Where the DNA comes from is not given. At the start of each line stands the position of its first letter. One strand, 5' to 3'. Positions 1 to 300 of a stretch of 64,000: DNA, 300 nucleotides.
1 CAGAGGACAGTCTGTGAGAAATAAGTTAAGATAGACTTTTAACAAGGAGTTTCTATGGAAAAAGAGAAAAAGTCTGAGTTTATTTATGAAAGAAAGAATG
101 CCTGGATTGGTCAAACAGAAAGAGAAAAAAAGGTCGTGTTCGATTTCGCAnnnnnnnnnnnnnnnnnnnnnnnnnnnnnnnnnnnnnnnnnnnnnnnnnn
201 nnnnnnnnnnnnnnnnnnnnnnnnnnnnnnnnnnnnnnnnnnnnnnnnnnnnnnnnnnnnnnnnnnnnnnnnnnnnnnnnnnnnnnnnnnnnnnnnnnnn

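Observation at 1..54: The 3' module of the leuC-upstream RNA recurs at the window edge, upstream of the M18 aminopeptidase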

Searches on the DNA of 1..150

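Call 62: search_rna_families(source=window, start=1, end=150, threshold=evalue, max_evalue=10)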
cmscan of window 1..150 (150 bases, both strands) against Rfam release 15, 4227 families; matches with E-value up to 10: 4.
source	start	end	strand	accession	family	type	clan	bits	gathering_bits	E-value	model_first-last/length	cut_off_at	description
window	19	85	+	RF00344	snoZ267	Gene; snRNA; snoRNA; CD-box;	-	16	43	1.1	1-73/73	no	Small nucleolar RNA Z267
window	28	57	+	RF03084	DUF2815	Gene; sRNA;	-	15.4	41.2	1.6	1-62/62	no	DUF2815 RNA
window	39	115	+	RF00268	snoZ7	Gene; snRNA; snoRNA; CD-box;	CL00057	14.2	43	4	1-78/78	no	Small nucleolar RNA snoZ7/snoR77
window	1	76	-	RF00228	IRES_HepA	Cis-reg; IRES;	-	7.8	55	2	1-80/572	3'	Hepatitis A virus internal ribosome entry site (IRES)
